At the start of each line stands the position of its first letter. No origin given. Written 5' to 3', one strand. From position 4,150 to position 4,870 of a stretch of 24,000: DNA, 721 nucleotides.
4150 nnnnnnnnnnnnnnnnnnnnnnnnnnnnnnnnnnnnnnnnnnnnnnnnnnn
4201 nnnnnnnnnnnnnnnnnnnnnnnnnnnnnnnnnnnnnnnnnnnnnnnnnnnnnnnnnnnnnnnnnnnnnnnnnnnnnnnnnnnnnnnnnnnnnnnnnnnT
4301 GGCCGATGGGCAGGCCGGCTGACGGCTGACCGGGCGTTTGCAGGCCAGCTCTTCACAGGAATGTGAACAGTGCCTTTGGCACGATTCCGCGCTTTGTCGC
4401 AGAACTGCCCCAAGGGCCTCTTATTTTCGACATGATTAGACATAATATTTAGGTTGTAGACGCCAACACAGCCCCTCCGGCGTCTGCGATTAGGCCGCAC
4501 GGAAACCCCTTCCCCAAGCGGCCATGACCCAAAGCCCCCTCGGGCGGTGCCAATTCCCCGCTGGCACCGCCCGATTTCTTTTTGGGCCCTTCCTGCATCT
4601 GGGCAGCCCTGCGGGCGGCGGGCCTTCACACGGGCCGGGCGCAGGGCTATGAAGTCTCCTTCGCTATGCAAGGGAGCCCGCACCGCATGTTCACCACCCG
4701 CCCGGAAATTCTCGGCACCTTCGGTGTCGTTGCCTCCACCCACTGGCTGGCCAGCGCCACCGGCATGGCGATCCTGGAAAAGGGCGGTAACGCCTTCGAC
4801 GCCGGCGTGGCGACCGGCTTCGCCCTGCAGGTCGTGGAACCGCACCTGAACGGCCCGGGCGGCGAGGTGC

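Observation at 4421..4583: Orphan ~130-nt transcription unit with three hairpins that each display a C-rich anti-Shine-Dalgarno-like loop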

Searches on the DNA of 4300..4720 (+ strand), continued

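Call 75: search_with_rna_model(model_id=R1, sources=[L213, L214], max_evalue=10, filters=off)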
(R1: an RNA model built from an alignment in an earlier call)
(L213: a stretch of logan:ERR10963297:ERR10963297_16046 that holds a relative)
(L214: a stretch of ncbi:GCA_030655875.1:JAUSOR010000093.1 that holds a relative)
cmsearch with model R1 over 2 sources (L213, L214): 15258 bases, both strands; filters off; matches with E-value up to 10: 36.
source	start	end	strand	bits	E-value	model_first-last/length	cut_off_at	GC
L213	7593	7683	-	7.5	0.28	1-135/135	no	0.69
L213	3128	3161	+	7.1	0.37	90-124/135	no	0.82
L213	9735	9751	-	6.8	0.43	99-115/135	no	0.76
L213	679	705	+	5.2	1.2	94-120/135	no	0.78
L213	1105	1126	+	5.1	1.3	11-32/135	no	0.73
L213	7641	7678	+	4.6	1.7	87-124/135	no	0.76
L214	5127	5153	-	4.5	1.9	94-120/135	no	0.81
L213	1985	2017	-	3.9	2.7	6-37/135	no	0.82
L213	1155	1184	-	3.5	3.6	92-122/135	no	0.83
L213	9385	9401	+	3.4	3.8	99-115/135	no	0.76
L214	2473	2581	+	3.3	3.9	82-124/135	no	0.69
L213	9500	9527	+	3.1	4.4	91-123/135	no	0.89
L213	3307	3325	-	3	4.7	98-116/135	no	0.53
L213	9500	9527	-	2.9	5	91-123/135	no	0.89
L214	5158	5177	+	2.9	5.1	98-116/135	no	0.55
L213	424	448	-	2.9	5.2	46-70/135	no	0.68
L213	388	420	+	2.8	5.5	91-123/135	no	0.82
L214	678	704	+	2.7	5.8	94-120/135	no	0.81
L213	514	541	+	2.6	6.2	8-35/135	no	0.75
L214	3772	3800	+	2.5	6.3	93-121/135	no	0.59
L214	285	326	-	2.4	6.8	39-73/135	no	0.67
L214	3916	3930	+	2.4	6.9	100-114/135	no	0.67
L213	8772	8798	-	2.4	6.9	93-121/135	no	0.78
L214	2743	2774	-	2.4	7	5-38/135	no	0.78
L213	5624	5636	+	2.3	7.3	101-113/135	no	0.85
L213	941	966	-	2.3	7.3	93-121/135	no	0.77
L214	3236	3263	+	2.3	7.4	91-123/135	no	0.75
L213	3955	3984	-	2.2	7.6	40-73/135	no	0.67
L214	4649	4671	-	2.2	7.7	47-69/135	no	0.65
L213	3239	3267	-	2.1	8.6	44-72/135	no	0.59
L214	1884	1902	-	2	8.8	98-116/135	no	0.84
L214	4447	4468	+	2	9.1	11-32/135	no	0.59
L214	3163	3199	+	1.9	9.4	7-36/135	no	0.65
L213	3128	3161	-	1.9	9.4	6-37/135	no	0.82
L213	9217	9242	-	1.8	9.8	9-34/135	no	0.69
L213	7802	7820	+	1.8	9.8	98-116/135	no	0.68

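Call 76: search_dna_similar(query=window:4340-4600:+, collection=phages, mode=distant, max_evalue=0.01, max_rows=10)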
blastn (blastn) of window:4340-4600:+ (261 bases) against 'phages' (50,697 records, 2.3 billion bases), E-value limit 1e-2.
No match.
